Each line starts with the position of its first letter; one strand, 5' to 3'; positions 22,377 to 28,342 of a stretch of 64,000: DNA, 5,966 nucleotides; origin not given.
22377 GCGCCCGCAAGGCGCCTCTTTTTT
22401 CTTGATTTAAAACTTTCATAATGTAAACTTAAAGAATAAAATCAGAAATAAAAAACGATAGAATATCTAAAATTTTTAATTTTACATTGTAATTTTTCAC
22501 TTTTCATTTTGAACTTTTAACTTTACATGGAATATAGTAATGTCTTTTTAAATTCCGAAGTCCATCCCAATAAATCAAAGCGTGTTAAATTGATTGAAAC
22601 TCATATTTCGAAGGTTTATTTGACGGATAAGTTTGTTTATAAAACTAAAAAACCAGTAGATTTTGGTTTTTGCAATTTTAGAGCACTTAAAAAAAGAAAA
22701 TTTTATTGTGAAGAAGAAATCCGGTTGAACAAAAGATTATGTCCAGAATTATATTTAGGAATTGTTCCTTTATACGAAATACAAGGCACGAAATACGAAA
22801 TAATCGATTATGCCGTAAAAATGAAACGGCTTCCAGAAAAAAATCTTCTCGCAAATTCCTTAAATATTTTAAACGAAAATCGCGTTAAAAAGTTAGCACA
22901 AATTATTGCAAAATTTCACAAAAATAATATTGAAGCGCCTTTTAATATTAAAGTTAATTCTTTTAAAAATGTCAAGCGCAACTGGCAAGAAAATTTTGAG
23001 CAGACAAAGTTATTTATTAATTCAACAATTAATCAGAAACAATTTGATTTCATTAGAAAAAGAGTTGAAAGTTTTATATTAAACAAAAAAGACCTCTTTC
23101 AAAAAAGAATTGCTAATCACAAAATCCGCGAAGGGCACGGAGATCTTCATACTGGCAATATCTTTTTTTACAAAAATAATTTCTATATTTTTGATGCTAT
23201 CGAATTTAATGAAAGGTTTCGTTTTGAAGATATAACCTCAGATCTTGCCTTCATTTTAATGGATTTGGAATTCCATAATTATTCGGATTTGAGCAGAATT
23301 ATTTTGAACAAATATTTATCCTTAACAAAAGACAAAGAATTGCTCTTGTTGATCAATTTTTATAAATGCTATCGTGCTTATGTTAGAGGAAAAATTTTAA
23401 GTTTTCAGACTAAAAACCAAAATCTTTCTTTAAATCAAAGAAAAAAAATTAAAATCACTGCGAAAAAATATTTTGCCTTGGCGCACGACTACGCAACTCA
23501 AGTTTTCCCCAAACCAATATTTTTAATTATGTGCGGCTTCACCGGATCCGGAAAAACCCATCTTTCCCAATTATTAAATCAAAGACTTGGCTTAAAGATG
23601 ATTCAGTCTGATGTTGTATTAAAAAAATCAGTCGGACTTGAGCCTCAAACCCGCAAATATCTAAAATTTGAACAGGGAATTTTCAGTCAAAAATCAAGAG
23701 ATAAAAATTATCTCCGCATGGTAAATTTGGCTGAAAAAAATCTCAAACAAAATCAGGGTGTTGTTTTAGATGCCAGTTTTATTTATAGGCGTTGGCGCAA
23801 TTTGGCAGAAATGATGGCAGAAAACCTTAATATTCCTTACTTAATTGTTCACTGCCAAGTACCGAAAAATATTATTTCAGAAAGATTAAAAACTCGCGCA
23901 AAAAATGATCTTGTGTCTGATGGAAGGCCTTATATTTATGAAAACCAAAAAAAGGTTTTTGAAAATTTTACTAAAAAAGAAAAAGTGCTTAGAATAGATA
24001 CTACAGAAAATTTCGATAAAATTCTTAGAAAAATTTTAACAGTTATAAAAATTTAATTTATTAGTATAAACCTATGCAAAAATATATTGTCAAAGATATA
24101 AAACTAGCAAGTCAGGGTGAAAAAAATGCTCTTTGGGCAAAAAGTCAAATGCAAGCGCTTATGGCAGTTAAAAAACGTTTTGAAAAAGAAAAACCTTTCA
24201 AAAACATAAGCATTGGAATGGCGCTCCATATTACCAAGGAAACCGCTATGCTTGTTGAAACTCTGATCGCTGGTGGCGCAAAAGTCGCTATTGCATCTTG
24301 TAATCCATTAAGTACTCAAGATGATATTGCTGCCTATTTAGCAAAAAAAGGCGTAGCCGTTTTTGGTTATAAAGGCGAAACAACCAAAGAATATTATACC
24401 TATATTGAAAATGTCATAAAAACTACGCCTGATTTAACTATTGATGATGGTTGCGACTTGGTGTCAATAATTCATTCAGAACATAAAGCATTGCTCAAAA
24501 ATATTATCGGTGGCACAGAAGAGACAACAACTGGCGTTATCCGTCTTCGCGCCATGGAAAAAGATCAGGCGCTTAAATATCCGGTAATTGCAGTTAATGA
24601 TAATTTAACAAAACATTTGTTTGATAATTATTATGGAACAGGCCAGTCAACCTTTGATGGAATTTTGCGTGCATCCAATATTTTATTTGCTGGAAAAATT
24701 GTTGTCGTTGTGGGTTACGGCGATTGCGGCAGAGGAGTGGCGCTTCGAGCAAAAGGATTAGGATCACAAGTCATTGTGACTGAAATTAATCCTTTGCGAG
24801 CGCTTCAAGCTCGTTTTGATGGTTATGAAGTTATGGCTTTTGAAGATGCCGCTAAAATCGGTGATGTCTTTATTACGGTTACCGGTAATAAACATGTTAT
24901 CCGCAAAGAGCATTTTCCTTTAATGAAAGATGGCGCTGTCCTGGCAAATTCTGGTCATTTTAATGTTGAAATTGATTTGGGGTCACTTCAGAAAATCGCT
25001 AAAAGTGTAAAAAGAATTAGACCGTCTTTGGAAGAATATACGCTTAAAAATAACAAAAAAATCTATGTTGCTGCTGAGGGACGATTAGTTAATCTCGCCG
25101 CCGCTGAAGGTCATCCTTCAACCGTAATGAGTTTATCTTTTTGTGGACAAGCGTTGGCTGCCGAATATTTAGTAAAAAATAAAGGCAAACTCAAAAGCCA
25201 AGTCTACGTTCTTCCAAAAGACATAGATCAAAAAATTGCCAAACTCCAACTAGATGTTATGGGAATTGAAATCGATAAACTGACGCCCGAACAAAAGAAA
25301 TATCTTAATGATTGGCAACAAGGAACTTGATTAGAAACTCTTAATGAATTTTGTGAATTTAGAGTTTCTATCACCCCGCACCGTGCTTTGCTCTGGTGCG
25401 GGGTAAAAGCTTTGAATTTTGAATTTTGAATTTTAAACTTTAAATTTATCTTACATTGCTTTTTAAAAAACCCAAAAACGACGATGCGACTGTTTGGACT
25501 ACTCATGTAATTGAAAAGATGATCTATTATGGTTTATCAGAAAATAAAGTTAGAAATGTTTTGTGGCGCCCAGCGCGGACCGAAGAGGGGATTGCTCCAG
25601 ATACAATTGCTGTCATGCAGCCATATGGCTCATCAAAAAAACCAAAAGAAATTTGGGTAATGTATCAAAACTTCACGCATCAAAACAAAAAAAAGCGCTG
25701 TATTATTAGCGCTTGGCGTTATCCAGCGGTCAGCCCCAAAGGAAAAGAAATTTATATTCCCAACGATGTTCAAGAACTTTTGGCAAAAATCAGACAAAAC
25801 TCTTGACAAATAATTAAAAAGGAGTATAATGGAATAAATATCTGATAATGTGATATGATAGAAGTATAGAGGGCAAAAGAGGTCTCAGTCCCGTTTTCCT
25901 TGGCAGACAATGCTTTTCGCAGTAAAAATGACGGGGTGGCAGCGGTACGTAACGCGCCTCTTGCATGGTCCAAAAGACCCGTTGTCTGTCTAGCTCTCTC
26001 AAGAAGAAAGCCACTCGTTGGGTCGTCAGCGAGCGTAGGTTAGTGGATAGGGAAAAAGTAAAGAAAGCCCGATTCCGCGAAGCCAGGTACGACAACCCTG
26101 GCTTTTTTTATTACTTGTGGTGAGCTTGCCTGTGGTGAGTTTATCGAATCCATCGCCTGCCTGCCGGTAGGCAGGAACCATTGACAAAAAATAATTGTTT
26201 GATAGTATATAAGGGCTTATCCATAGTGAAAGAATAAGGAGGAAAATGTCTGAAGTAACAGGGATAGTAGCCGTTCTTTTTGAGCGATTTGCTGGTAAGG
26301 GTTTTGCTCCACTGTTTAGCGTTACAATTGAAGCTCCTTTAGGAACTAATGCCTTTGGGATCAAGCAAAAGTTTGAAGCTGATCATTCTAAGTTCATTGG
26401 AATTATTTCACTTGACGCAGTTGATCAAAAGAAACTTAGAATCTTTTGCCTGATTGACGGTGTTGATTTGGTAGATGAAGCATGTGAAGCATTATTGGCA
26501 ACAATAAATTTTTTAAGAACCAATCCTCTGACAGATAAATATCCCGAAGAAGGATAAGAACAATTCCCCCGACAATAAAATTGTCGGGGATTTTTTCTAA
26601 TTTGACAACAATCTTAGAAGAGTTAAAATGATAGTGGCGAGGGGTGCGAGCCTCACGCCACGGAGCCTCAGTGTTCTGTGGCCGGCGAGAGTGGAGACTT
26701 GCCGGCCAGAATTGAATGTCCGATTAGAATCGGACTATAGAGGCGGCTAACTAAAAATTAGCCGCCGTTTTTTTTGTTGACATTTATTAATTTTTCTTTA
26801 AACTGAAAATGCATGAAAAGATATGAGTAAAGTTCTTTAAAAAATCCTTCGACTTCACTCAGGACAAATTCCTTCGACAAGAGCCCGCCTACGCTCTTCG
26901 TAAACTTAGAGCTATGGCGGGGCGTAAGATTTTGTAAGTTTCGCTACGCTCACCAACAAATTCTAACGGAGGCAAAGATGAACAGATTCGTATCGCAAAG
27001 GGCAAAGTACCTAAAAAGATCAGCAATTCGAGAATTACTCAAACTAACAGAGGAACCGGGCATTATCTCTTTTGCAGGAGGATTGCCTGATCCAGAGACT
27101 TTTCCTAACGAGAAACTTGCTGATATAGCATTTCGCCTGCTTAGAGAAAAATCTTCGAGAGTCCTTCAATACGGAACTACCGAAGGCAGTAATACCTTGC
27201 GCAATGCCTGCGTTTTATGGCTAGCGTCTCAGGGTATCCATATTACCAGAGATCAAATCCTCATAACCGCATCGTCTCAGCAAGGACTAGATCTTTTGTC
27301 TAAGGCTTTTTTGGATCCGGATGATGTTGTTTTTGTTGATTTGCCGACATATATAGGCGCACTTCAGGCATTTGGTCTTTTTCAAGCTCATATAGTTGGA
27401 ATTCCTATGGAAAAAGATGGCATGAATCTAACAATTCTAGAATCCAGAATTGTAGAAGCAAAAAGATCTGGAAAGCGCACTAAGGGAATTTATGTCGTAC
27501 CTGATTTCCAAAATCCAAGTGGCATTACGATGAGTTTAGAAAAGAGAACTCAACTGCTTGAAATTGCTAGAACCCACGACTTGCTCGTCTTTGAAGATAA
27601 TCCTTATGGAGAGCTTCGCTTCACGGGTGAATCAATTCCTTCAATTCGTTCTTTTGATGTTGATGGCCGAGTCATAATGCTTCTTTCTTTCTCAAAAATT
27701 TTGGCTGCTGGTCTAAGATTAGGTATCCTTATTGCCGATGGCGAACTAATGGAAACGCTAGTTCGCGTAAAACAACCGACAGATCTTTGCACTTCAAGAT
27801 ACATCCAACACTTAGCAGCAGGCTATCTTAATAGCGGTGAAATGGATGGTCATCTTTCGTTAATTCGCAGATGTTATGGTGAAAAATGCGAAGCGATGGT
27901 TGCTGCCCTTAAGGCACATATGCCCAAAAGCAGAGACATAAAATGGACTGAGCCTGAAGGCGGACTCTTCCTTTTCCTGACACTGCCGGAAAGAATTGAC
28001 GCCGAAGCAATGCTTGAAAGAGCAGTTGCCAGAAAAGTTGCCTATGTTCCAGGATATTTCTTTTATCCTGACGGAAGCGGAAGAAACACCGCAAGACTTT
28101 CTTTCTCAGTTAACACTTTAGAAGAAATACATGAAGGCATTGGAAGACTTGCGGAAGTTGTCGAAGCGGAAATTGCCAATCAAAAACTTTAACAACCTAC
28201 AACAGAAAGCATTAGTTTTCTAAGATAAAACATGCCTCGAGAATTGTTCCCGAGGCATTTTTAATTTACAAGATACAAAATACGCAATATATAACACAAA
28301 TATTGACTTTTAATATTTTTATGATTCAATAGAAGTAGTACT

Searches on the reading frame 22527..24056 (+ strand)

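Call 76: search_protein_families(library=pfam, proteins=[window:22527-24056:+], max_evalue=0.001)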
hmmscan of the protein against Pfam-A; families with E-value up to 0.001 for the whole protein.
window:22527-24056:+ (509 aa): 6 families
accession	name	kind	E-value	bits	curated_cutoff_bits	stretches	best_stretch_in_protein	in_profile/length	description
PF13671.12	AAA_33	-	3.4e-20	73.2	27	1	333-461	2-122/143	AAA domain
PF08433.16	KTI12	-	2.2e-07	31.1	22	1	333-476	4-132/271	Chromatin associated protein KTI12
PF01583.26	APS_kinase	-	1.7e-06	28.6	21.1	1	331-453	3-117/152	Adenylylsulphate kinase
PF13207.12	AAA_17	-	6.3e-06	26.9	27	1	337-459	2-125/136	AAA domain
PF13238.12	AAA_18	-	1.7e-05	25.7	29.4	1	335-461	3-115/128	AAA domain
PF06414.18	Zeta_toxin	-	0.0004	20.3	22.3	0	327-380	13-63/199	Zeta toxin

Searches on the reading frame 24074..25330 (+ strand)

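Call 76: search_protein_families(library=pfam, proteins=[window:24074-25330:+], max_evalue=0.001)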
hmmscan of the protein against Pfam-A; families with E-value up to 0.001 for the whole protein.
window:24074-25330:+ (418 aa): 4 families
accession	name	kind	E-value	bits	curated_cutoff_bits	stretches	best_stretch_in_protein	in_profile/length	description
PF05221.23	AdoHcyase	-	5.6e-72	242.8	25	2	3-136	1-139/299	S-adenosyl-L-homocysteine hydrolase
PF00670.27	AdoHcyase_NAD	-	4e-55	186.8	27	1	185-345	1-161/162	S-adenosyl-L-homocysteine hydrolase, NAD binding domain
PF02826.25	2-Hacid_dh_C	-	1.3e-10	41.3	25.1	1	205-294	34-127/178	D-isomer specific 2-hydroxyacid dehydrogenase, NAD binding domain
PF07991.19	KARI_N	-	1.2e-08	35.2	20.6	1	206-301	3-102/165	Acetohydroxy acid isomeroreductase, NADPH-binding domain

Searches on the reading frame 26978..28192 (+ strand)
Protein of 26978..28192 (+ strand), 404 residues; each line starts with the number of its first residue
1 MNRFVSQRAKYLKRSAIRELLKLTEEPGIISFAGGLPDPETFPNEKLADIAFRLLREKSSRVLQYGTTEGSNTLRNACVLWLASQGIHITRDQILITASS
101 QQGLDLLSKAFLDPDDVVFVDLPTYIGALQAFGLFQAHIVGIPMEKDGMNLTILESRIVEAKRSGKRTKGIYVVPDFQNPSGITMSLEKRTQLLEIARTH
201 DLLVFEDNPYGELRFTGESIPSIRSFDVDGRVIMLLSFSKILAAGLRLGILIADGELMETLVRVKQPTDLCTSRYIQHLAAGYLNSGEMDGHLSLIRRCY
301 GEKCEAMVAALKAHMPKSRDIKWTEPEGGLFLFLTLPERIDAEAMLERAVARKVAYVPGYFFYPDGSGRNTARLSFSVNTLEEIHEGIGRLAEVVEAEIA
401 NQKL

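Call 76: search_protein_families(library=pfam, proteins=[window:26978-28192:+], max_evalue=0.001)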
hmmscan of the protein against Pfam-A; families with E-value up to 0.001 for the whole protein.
window:26978-28192:+ (404 aa): 2 families
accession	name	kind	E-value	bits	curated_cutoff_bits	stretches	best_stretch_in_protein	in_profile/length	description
PF00155.27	Aminotran_1_2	-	4.3e-32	112.1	19.7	1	51-388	28-358/361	Aminotransferase class I and II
PF12897.13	Asp_aminotransf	-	3.2e-14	53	27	1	137-396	146-410/421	Aspartate amino-transferase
